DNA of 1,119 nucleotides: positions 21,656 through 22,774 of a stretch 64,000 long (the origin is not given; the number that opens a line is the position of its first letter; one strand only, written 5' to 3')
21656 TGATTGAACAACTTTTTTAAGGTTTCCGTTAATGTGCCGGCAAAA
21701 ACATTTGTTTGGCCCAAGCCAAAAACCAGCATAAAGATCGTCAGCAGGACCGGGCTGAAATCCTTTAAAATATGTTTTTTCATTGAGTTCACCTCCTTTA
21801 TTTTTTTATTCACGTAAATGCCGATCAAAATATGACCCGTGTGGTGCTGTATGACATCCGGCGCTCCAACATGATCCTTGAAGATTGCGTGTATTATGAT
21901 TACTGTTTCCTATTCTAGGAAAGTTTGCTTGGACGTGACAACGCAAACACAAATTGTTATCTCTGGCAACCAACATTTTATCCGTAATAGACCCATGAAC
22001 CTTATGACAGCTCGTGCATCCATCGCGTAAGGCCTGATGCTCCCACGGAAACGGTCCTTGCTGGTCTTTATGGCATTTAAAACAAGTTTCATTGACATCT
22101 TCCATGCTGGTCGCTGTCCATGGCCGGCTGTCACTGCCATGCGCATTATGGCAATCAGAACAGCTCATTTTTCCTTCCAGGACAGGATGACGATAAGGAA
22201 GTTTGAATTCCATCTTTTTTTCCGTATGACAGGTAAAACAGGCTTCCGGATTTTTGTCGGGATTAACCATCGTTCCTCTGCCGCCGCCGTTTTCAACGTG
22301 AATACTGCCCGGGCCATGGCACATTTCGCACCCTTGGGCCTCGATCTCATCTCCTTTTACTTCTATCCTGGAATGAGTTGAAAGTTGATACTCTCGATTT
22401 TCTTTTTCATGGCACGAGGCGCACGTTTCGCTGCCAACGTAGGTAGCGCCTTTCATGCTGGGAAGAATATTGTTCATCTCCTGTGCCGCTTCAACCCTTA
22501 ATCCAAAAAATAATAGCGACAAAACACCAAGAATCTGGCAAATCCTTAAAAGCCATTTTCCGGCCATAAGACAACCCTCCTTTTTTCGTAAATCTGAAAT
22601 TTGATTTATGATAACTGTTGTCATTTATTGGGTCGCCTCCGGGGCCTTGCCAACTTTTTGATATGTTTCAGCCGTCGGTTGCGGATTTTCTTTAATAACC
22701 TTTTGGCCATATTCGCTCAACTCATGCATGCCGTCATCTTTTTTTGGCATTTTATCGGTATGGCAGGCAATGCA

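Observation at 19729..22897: MtoD/MtoA/MtoB-like trio: monohaem c, 8-haem MtrA-family cytochrome and large porin with tight gene spacing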

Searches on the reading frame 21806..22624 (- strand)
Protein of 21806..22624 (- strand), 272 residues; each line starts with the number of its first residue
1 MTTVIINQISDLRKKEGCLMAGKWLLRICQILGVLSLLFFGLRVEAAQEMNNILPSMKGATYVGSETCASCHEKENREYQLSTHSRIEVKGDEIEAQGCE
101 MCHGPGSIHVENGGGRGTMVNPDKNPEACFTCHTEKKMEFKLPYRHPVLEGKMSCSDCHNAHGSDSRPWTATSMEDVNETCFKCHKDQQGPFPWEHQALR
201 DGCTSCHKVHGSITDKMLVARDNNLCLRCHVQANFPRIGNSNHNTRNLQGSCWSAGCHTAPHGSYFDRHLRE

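Call 4: search_protein_families(library=pfam, proteins=[window:21806-22624:-], max_evalue=0.01)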
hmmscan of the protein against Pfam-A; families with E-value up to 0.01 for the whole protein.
window:21806-22624:- (272 aa): 5 families
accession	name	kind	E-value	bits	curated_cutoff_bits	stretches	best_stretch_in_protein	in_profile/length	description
PF09699.15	Paired_CXXCH_1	-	7.9e-25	86.7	20.6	2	196-232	1-38/41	Doubled CXXCH motif (Paired_CXXCH_1)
PF14522.11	Cytochrome_C7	-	1.3e-10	41.4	24.8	2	151-208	12-67/67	Cytochrome c7 and related cytochrome c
PF22678.1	Cytochrom_c_NrfB-like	-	1.4e-10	42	27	2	99-165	1-71/89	Cytochrome c-type protein NrfB-like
PF22113.1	Mtrc-MtrF_II-IV_dom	-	7.1e-06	26.1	30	1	62-107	117-168/176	Outer membrane cytochrome MtrC/MtrF-like, domains II/IV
PF14537.11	Cytochrom_c3_2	-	1.2e-05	26.1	25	0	98-186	8-79/79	Cytochrome c3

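Call 5: search_protein_families(library=ncbifam, proteins=[window:21806-22624:-], max_evalue=0.01)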
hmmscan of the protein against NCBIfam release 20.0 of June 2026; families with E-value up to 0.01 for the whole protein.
window:21806-22624:- (272 aa): 9 families
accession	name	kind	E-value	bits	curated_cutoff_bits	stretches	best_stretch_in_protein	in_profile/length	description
NF041028.1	decahem_GSU2203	exception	4.1e-51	174.1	325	2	123-242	145-263/317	GSU2203 family decaheme c-type cytochrome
TIGR03508.1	decahem_SO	subfamily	3.7e-48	164.2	192.2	2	122-267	113-257/258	DmsE family decaheme c-type cytochrome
TIGR01905.1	paired_CXXCH_1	subfamily_domain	4e-17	61.8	25.2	2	196-233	1-39/41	doubled CXXCH domain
NF008659.0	PRK11659.1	equivalog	1.1e-09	38.3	184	2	65-189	46-171/188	cytochrome c nitrite reductase pentaheme subunit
TIGR03146.1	cyt_nit_nrfB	equivalog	1.9e-07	31.4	166.6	1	164-233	70-144/145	cytochrome c nitrite reductase pentaheme subunit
NF041198.1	UshA_like_PCGU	equivalog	3.6e-07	29.1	275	2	94-137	470-512/519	UshA-like (seleno)protein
TIGR03153.1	cytochr_NrfH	equivalog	7.7e-07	29.3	134.2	1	123-233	25-136/138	cytochrome c nitrite reductase small subunit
TIGR04257.1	nanowire_3heme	domain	0.0028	17.8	40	1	144-208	15-75/75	c(7)-type cytochrome triheme domain-containing protein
NF038038.1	cytoc_DsrJ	equivalog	0.0073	16.6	100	0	194-258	65-121/121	sulfate reduction electron transfer complex DsrMKJOP subunit DsrJ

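Call 7: search_solved_structures(query=window:21806-22567:-, max_evalue=0.01, show_alignments=2)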
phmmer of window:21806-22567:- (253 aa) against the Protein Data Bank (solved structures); distinct sequences matched with E-value up to 0.01: 2.
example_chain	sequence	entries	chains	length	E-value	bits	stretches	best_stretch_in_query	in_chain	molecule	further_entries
6r2q_A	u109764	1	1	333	1.7e-29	106.6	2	103-246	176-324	Cystathionine beta-synthase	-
6i5b_A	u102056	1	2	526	2.8e-05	27.2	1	77-124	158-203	Uncharacterized protein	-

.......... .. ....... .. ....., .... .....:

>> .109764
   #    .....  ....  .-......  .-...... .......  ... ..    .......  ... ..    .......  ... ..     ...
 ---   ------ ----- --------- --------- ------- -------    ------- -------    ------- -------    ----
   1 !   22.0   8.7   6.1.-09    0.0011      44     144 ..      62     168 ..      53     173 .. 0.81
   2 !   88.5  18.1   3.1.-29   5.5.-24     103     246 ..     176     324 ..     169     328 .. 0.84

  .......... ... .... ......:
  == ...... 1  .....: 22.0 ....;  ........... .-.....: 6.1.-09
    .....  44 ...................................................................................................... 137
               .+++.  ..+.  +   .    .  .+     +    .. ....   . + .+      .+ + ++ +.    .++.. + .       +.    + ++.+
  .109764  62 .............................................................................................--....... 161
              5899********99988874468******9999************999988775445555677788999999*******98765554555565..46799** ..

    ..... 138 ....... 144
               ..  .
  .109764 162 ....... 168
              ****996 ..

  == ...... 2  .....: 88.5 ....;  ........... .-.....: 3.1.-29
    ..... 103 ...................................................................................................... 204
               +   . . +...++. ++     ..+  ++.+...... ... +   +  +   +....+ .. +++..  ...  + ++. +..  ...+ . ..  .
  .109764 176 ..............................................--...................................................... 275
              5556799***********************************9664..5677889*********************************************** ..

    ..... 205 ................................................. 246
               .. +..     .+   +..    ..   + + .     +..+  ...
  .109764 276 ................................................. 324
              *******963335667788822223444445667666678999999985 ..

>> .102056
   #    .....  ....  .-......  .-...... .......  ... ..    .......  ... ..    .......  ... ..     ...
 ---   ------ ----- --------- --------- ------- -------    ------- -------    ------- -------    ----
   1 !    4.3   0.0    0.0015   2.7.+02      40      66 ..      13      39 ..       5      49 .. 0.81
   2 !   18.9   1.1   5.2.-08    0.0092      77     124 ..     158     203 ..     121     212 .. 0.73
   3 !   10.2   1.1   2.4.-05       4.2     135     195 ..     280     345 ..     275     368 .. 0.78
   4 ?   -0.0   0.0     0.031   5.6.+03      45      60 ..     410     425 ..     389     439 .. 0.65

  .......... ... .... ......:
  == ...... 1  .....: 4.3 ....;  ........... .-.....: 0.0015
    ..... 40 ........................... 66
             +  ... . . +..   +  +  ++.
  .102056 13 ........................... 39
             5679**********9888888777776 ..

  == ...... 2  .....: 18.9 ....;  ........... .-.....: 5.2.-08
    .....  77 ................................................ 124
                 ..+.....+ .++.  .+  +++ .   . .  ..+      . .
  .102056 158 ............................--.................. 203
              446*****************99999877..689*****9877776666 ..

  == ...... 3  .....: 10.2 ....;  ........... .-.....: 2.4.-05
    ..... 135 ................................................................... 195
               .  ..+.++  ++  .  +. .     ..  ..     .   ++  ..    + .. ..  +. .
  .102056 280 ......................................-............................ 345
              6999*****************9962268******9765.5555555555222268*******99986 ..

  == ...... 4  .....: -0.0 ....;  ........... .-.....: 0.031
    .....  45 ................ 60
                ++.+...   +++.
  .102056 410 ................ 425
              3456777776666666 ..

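Call 9: find_homologous_proteins(query=window:21806-22567:-, max_evalue=0.00001)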
Query window:21806-22567:- (253 aa): 1264 proteins with E <= 0.00001 among 1306 candidates; the best 120 are listed.
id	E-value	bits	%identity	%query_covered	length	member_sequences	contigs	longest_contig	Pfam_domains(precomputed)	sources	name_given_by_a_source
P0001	4.5e-178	609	100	100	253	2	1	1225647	PF09699.16,PF14537.12,PF22678.2,PF14522.12,PF22113.2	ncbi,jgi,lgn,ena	ncbi:MAG: cytochrome c3 family protein [Candidatus Omnitrophota bacterium]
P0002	2.2e-131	456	75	95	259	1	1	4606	PF09699.16,PF14537.12,PF22678.2,PF14522.12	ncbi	-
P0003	3.9e-127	442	81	84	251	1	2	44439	PF09699.16,PF14537.12,PF22678.2,PF14522.12,PF22113.2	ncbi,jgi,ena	-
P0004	5.8e-127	441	71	98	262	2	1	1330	PF09699.16,PF22678.2,PF14522.12,PF22113.2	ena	-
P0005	6.3e-125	434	71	100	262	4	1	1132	PF09699.16,PF22678.2,PF14522.12,PF22113.2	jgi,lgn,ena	-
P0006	7.4e-121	421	72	93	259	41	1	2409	PF09699.16,PF14537.12,PF22678.2,PF14522.12,PF22113.2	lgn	-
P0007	1.2e-120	420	70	96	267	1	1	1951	PF09699.16,PF14537.12,PF22678.2,PF14522.12,PF22113.2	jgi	jgi:predicted CXXCH cytochrome family protein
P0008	1.2e-119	417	68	98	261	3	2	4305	PF09699.16,PF14537.12,PF22678.2,PF14522.12,PF22113.2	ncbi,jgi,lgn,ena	-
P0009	6.2e-119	415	68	98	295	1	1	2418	PF09699.16,PF14537.12,PF22678.2,PF14522.12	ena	-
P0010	2.9e-118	413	67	100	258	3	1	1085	PF09699.16,PF14537.12,PF22678.2,PF14522.12,PF22113.2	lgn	-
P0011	4.2e-116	405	68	98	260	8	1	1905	PF09699.16,PF14537.12,PF22678.2,PF14522.12,PF22113.2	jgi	jgi:predicted CXXCH cytochrome family protein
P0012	6.0e-116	405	70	96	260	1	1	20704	PF09699.16,PF22678.2,PF14522.12,PF22113.2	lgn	-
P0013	7.7e-116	405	66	98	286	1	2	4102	PF09699.16,PF14537.12,PF22678.2,PF14522.12,PF22113.2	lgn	-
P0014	8.0e-116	404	71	91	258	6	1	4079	PF09699.16,PF14537.12,PF22678.2,PF14522.12,PF22113.2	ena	-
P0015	2.7e-115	403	67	94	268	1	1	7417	PF09699.16,PF14537.12,PF22678.2,PF14522.12,PF22113.2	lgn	-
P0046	1.1e-108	381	64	98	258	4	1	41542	PF09699.16,PF14537.12,PF22678.2,PF14522.12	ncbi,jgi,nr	ncbi:MAG TPA: cytochrome c3 family protein [Candidatus Eisenbacteria bacterium]|jgi:predicted CXXCH 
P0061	9.0e-107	375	62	100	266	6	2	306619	PF09699.16,PF14537.12,PF22678.2,PF14522.12,PF22113.2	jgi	-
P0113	1.4e-103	364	62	95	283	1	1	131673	PF09699.16,PF14537.12,PF22678.2,PF14522.12,PF22113.2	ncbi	-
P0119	3.7e-103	363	64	94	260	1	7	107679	PF09699.16,PF14537.12,PF22678.2,PF14522.12,PF22113.2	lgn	-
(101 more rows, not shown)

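Call 17: find_encoding_contigs(protein=P0061, flank=10000, max_places=2)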
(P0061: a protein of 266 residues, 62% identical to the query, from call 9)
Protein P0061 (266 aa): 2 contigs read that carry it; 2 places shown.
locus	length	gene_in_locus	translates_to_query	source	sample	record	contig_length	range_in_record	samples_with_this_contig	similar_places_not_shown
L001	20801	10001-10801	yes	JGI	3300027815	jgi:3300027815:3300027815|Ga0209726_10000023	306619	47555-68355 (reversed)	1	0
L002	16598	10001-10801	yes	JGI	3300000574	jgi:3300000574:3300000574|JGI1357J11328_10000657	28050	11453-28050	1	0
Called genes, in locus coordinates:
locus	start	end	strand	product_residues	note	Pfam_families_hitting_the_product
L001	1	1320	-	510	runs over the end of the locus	PF05362:Lon_C, PF13541:ChlI, PF01078:Mg_chelatase, PF07728:AAA_5, PF00493:MCM, PF13335:Mg_chelatase_C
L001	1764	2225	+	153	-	PF02681:DUF212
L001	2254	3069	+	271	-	PF01476:LysM, PF03734:YkuD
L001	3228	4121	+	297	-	PF03255:ACCA, PF01039:Carboxyl_trans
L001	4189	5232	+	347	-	PF21016:RlmN_N, PF04055:Radical_SAM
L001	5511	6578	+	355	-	PF05201:GlutR_N, PF01488:Shikimate_DH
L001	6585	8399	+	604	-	PF05140:ResB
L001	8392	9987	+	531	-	PF01578:Cytochrom_C_asm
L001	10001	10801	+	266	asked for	PF22113:Mtrc-MtrF_II-IV_dom (faint), PF14522:Cytochrome_C7 (faint), PF22678:Cytochrom_c_NrfB-like (faint), PF14537:Cytochrom_c3_2 (faint), PF09699:Paired_CXXCH_1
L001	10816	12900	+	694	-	-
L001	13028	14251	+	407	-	PF14522:Cytochrome_C7 (faint), PF02085:Cytochrom_CIII (faint), PF09699:Paired_CXXCH_1 (faint), PF22113:Mtrc-MtrF_II-IV_dom (faint), PF14537:Cytochrom_c3_2 (weak)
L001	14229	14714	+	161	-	PF00355:Rieske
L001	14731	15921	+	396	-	PF00033:Cytochrome_B, PF13631:Cytochrom_B_N_2, PF00032:Cytochrom_B_C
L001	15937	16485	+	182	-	PF14537:Cytochrom_c3_2 (faint), PF22113:Mtrc-MtrF_II-IV_dom (faint), PF14522:Cytochrome_C7 (faint), PF09699:Paired_CXXCH_1 (faint), PF13435:Cytochrome_C554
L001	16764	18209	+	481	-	PF03264:Cytochrom_NNT (weak), PF14522:Cytochrome_C7 (faint), PF14537:Cytochrom_c3_2 (faint)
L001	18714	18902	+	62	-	PF01541:GIY-YIG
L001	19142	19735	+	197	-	PF17830:STI1-HOP_DP (faint)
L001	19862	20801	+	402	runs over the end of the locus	PF00266:Aminotran_5, PF01212:Beta_elim_lyase, PF01041:DegT_DnrJ_EryC1 (weak)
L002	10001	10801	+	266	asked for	PF22113:Mtrc-MtrF_II-IV_dom (faint), PF14522:Cytochrome_C7 (faint), PF22678:Cytochrom_c_NrfB-like (faint), PF14537:Cytochrom_c3_2 (faint), PF09699:Paired_CXXCH_1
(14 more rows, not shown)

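Call 37: predict_structure(alignment_id=A2)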
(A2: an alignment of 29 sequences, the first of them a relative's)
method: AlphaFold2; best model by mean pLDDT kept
length: 253 residues; sequences in the alignment: 29
mean_pLDDT: 40.4   pTM: 0.22
mean pLDDT of the five models: 40.4, 40.2, 39.9, 39.8, 37.4
residues with pLDDT >= 90: 2; 70-90: 17; 50-70: 12; < 50: 222
segments of 3 or more residues with pLDDT < 50: 24-35, 37-50, 59-97, 102-253
pLDDT, mean of each block of 10 residues (from residue 1): 83 84 44 42 43 48 38 39 39 45 48 38 39 41 33 31 34 31 31 32 30 32 31 29 28 29
secondary structure, 60 per line:
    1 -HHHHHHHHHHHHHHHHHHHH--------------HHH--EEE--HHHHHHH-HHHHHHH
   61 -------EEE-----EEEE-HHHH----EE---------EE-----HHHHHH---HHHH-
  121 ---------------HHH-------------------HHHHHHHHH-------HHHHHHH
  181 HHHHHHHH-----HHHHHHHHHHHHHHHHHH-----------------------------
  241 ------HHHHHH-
elements in order: H2-21 E41-43 H46-52 H54-60 E68-70 E76-79 H81-84 H107-112 H116-119 H158-166 H174-188 H194-211 H247-252

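Call 75: search_solved_structures(query=A2, max_evalue=1, show_alignments=1)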
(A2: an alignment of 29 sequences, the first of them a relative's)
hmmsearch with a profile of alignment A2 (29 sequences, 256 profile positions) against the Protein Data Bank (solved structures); distinct sequences matched with E-value up to 1: 13.
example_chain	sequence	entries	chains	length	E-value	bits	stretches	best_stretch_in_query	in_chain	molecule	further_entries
6r2q_A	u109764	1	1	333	1.2e-42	149.5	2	100-250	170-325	Cystathionine beta-synthase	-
6i5b_A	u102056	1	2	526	8.4e-09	38.5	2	77-118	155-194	Uncharacterized protein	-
2ozy_A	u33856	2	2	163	1.2e-07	34.7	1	51-175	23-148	Cytochrome c-type protein nrfB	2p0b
1bvb_A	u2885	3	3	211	0.0016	21.2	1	31-96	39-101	CYTOCHROME C-554 | CYTOCHROME C554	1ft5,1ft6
4rkm_A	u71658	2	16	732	0.0041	19.9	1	133-215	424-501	MccA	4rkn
6tda_L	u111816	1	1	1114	0.064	16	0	187-222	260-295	Chromatin structure-remodeling complex protein RSC8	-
28pb_A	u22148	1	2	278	0.076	15.7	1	50-173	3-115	Cytochrome c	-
1fs7_A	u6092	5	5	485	0.17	14.6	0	137-173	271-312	CYTOCHROME C NITRITE REDUCTASE | Cytochrome c-552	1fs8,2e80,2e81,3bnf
3bng_A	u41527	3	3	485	0.17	14.6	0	137-173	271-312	Cytochrome c-552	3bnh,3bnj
1fs9_A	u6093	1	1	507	0.17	14.5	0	137-173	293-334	CYTOCHROME C NITRITE REDUCTASE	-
7tfs_A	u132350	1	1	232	0.24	14.1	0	137-170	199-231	Cytochrome c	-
9yuq_N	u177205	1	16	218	0.34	13.6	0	187-215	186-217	Putative multiheme cytochrome c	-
5ze8_A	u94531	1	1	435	0.34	13.6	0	45-146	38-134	cytochrome c552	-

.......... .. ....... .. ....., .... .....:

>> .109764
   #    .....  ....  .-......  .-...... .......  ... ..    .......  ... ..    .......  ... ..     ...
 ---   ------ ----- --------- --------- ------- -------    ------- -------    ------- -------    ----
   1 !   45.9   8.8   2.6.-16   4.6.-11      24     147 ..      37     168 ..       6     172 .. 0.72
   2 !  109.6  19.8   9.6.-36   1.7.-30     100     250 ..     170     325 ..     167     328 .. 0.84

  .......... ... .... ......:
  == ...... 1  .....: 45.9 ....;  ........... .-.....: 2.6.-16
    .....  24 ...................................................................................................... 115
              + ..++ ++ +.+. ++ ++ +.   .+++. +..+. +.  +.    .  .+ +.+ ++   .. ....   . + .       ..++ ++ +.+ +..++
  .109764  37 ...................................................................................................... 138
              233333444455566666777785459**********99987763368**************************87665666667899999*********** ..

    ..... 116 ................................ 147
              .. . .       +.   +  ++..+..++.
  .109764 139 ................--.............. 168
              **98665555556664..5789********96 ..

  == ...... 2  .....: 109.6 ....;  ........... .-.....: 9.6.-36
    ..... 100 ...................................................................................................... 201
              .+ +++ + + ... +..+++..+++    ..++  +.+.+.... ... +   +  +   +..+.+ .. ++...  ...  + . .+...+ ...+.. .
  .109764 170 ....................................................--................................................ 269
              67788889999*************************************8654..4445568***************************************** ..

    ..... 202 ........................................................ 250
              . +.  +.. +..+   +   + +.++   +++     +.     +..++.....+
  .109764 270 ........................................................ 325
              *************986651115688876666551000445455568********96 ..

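Call 79: find_encoding_contigs(protein=P0046, flank=7000, max_places=1)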
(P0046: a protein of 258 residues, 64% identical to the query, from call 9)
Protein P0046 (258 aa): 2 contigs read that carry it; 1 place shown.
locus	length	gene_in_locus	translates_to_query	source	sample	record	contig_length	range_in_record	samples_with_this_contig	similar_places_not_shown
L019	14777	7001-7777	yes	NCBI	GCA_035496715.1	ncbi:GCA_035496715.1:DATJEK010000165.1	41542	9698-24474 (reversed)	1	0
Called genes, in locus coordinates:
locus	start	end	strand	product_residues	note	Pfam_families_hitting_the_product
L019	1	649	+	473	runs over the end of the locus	PF01266:DAO (weak), PF01593:Amino_oxidase, PF13450:NAD_binding_8, PF13454:NAD_binding_9 (faint)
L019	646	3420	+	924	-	PF02629:CoA_binding, PF13380:CoA_binding_2, PF13607:Succ_CoA_lig, PF19045:Ligase_CoA_2, PF13549:ATP-grasp_5, PF13302:Acetyltransf_3, PF00583:Acetyltransf_1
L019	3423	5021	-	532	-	PF01578:Cytochrom_C_asm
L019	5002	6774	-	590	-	PF05140:ResB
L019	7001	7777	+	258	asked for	PF14522:Cytochrome_C7 (faint), PF22678:Cytochrom_c_NrfB-like (faint), PF14537:Cytochrom_c3_2 (faint), PF09699:Paired_CXXCH_1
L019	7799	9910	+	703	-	-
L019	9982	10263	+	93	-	-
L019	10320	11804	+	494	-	PF03264:Cytochrom_NNT, PF14522:Cytochrome_C7 (faint), PF14537:Cytochrom_c3_2 (faint)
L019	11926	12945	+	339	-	-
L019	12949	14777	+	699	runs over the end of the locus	-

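Call 80: find_encoding_contigs(protein=P0113, flank=7000, max_places=1)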
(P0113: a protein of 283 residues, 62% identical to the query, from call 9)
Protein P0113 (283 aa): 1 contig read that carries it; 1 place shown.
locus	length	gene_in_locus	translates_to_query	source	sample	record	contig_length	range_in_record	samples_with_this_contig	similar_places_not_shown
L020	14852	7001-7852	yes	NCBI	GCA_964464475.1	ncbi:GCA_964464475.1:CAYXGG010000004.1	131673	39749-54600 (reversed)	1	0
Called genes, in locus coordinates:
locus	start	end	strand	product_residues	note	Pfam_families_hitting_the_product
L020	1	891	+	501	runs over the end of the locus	PF00773:RNB, PF18614:RNase_II_C_S1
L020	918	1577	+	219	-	PF00027:cNMP_binding, PF13545:HTH_Crp_2, PF00325:Crp, PF13412:HTH_24 (faint)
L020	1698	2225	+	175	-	-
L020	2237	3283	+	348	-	PF05201:GlutR_N, PF01488:Shikimate_DH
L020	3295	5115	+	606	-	PF05140:ResB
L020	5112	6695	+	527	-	PF01578:Cytochrom_C_asm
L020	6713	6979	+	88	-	-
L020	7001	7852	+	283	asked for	PF14522:Cytochrome_C7 (faint), PF22113:Mtrc-MtrF_II-IV_dom (faint), PF22678:Cytochrom_c_NrfB-like (faint), PF14537:Cytochrom_c3_2 (faint), PF09699:Paired_CXXCH_1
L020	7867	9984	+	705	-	-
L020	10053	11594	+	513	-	PF03264:Cytochrom_NNT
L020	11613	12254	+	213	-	-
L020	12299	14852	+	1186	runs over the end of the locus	PF01855:POR_N, PF17147:PFOR_II, PF01558:POR, PF10371:EKR, PF12837:Fer4_6, PF12838:Fer4_7, PF13183:Fer4_8, PF13187:Fer4_9, +9 more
